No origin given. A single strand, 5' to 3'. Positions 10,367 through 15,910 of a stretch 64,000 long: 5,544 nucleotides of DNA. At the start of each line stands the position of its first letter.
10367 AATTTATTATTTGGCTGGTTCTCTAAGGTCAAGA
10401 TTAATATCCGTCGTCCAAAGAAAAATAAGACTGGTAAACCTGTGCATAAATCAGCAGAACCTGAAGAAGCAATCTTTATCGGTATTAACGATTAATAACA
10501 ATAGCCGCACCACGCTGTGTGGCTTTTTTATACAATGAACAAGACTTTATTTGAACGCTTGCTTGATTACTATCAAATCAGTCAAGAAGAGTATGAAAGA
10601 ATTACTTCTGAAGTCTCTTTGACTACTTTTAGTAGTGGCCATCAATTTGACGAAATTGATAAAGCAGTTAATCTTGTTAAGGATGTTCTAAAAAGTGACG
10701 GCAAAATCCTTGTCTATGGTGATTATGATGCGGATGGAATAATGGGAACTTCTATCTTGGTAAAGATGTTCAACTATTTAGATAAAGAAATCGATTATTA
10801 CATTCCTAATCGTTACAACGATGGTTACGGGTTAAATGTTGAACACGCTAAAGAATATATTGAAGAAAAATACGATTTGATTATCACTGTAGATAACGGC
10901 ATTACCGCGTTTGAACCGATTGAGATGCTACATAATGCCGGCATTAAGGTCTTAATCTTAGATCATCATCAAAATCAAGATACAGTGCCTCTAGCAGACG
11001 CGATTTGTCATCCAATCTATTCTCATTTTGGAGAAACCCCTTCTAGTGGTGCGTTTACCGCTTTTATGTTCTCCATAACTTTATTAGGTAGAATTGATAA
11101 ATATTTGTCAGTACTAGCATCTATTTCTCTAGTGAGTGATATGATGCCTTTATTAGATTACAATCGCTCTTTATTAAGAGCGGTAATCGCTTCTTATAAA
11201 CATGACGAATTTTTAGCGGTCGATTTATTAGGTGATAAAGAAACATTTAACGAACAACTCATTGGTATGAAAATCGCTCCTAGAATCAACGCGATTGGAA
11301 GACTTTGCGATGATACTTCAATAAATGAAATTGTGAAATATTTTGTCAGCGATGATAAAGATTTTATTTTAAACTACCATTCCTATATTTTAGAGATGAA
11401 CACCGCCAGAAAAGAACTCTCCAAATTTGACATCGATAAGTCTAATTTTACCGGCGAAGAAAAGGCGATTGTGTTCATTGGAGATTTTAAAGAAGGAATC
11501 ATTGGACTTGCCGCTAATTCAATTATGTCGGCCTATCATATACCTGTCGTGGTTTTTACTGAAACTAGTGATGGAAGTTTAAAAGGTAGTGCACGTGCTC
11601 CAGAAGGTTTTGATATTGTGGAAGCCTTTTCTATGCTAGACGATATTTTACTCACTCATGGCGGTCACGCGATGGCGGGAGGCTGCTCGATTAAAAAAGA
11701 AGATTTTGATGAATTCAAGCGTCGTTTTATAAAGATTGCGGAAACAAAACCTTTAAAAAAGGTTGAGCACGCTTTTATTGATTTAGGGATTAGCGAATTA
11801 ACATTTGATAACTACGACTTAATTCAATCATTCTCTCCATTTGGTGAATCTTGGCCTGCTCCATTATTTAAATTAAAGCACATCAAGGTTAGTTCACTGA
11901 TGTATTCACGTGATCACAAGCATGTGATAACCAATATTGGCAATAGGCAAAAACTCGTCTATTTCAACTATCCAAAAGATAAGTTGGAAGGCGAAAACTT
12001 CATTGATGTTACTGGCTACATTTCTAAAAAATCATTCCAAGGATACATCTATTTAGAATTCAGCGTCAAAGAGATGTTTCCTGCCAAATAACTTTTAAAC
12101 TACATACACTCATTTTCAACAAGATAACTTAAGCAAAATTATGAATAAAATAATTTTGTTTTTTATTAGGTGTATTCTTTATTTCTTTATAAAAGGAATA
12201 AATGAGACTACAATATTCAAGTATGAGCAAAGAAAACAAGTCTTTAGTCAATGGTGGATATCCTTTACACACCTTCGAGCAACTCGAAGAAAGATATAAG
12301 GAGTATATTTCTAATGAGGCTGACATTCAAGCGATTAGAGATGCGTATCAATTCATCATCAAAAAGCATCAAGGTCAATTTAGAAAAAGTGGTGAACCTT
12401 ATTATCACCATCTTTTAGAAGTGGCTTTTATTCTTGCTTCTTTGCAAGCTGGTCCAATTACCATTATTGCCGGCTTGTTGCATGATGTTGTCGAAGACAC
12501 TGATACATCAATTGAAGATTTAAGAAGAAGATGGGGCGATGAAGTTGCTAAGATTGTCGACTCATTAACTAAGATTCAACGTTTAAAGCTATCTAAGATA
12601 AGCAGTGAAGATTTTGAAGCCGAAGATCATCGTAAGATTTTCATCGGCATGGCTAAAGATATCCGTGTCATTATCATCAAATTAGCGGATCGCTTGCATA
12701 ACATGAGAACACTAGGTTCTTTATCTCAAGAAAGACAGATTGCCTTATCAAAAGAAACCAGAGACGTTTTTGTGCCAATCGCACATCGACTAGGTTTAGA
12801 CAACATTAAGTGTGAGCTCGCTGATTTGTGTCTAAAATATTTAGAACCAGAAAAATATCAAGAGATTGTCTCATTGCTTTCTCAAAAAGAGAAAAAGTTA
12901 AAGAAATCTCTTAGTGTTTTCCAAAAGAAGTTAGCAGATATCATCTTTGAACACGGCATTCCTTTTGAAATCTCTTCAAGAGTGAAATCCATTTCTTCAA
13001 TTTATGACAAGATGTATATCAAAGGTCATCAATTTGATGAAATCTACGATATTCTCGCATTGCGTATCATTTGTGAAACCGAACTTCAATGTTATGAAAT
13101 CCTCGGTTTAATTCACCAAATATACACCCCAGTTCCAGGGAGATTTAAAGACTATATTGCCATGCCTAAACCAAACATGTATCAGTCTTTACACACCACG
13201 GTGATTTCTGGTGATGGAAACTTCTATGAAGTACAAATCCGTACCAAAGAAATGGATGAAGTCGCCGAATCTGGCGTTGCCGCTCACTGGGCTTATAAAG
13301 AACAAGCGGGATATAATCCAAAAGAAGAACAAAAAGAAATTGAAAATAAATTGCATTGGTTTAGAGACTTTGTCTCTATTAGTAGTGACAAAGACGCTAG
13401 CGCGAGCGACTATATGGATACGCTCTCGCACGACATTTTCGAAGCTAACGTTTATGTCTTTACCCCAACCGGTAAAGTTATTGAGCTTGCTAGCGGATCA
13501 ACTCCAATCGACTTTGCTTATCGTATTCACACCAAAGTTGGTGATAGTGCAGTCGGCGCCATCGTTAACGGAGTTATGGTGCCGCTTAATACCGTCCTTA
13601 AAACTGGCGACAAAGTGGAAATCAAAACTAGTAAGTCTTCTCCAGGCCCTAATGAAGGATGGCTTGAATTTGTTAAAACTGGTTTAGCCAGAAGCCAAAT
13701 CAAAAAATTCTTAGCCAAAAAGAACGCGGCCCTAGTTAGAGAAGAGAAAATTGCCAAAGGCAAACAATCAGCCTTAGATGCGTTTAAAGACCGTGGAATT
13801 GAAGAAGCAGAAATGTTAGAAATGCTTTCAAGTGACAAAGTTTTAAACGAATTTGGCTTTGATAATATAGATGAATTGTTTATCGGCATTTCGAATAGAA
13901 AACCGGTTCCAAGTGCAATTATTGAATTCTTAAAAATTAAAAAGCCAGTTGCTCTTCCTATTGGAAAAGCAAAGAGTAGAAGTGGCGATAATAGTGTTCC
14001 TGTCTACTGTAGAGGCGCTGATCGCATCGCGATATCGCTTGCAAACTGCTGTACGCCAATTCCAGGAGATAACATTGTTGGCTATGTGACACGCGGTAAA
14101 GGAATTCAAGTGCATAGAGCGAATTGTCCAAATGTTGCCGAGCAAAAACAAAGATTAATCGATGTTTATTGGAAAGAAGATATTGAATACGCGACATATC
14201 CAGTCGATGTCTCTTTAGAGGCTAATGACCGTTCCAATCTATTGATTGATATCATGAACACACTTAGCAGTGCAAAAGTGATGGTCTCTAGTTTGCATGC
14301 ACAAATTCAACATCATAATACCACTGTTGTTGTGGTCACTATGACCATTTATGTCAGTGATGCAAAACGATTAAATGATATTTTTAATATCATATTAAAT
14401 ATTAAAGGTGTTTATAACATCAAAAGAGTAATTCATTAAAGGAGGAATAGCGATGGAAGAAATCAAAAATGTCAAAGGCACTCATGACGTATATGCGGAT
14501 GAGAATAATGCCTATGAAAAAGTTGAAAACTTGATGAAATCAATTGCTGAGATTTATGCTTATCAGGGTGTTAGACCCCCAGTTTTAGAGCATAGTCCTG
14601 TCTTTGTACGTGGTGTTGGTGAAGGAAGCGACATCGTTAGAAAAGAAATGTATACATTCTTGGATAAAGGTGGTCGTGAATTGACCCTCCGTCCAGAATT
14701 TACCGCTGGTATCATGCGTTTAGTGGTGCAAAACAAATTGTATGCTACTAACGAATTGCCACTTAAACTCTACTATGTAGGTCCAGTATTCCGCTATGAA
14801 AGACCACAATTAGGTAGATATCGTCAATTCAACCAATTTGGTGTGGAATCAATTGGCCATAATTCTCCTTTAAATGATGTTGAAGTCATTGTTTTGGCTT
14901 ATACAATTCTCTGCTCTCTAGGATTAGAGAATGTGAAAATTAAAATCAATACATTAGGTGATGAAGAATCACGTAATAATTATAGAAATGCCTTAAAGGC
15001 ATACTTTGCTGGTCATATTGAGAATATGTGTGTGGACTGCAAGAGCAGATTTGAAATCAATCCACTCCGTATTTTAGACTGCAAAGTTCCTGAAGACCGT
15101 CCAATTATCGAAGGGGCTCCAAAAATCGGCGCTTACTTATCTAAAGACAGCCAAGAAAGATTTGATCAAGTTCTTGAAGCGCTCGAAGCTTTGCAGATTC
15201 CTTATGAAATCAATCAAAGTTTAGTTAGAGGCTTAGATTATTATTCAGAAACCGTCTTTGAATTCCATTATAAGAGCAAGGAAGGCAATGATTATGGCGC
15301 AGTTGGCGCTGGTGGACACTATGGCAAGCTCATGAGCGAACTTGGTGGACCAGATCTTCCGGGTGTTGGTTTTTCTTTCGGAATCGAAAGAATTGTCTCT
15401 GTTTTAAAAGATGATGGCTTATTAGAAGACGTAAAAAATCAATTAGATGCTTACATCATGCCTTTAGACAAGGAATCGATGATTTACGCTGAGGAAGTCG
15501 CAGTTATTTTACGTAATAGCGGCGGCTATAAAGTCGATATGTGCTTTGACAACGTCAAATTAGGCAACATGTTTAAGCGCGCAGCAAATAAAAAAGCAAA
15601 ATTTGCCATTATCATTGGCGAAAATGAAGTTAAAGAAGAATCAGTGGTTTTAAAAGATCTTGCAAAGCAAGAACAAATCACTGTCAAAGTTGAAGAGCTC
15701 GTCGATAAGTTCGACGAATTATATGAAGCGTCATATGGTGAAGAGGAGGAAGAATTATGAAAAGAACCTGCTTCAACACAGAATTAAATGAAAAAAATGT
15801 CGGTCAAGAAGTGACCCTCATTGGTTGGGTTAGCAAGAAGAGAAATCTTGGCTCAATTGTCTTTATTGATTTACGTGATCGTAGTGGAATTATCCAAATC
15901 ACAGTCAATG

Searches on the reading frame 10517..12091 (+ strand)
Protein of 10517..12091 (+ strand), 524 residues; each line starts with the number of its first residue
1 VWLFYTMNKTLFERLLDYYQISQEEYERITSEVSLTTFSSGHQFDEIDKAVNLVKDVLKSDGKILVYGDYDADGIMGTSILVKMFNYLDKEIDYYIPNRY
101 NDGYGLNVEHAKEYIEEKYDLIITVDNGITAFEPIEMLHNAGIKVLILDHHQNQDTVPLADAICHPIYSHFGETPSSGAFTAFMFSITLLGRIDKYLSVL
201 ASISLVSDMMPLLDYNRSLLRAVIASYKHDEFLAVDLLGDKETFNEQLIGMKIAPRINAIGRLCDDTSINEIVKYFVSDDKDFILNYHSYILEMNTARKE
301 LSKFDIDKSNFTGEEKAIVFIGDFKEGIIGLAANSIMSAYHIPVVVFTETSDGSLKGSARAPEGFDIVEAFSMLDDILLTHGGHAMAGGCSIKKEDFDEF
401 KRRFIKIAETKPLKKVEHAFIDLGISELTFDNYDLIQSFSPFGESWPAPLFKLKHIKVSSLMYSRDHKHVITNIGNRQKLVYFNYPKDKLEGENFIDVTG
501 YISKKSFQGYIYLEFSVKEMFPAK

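Call 36: search_protein_families(library=pfam, proteins=[window:10517-12091:+], max_evalue=1e-8)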
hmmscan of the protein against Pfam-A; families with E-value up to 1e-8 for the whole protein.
window:10517-12091:+ (524 aa): 3 families
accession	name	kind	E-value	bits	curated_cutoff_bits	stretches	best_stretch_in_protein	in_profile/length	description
PF01368.27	DHH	-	1.3e-20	74.4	28.1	1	63-183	1-99/125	DHH family, N-terminal domain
PF02272.25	DHHA1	-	6.3e-12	46.3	25.9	1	320-408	8-100/102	DHHA1 domain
PF17768.7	RecJ_OB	-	1.1e-10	41.9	27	1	423-518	5-106/107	RecJ OB domain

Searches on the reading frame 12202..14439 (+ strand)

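Call 36: search_protein_families(library=pfam, proteins=[window:12202-14439:+], max_evalue=1e-8)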
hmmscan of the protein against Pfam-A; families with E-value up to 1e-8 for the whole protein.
window:12202-14439:+ (745 aa): 5 families
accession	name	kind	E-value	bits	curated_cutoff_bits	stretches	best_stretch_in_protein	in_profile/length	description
PF04607.23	RelA_SpoT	-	2.6e-42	144.1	27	1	259-368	1-111/113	Region found in RelA / SpoT proteins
PF13328.12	HD_4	-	3.2e-42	144.4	27.2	1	48-199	1-155/156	HD domain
PF02824.27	TGS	-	5.5e-23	81.2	22.2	1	417-476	1-60/60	TGS domain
PF13291.12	ACT_4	-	1.2e-13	52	27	1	665-742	4-80/80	ACT domain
PF01966.28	HD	-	1.1e-10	42.2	22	1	67-168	1-116/116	HD domain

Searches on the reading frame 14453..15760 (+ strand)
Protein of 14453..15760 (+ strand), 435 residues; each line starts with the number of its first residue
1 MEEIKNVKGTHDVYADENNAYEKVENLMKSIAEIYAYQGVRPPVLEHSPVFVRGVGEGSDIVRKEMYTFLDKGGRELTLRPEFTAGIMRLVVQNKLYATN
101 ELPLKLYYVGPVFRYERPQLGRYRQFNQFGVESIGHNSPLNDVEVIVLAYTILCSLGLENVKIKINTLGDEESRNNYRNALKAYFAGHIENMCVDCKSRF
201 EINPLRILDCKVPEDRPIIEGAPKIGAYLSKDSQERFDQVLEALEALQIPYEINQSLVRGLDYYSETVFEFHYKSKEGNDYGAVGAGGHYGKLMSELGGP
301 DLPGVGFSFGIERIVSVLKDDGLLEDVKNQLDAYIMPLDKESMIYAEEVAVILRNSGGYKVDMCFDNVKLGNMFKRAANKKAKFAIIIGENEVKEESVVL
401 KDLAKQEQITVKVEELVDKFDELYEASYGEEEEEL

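Call 36: search_protein_families(library=pfam, proteins=[window:14453-15760:+], max_evalue=1e-8)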
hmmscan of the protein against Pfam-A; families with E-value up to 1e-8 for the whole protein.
window:14453-15760:+ (435 aa): 3 families
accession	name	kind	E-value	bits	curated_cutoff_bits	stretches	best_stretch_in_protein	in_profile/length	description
PF13393.11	tRNA-synt_His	-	9.6e-43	147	25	1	9-314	1-308/308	Histidyl-tRNA synthetase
PF00587.30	tRNA-synt_2b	-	3.3e-17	63.5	29.3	1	67-272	1-121/179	tRNA synthetase class II core domain (G, H, P, S and T)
PF03129.25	HGTP_anticodon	-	1.1e-16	61.1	21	1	333-422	2-93/94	Anticodon binding domain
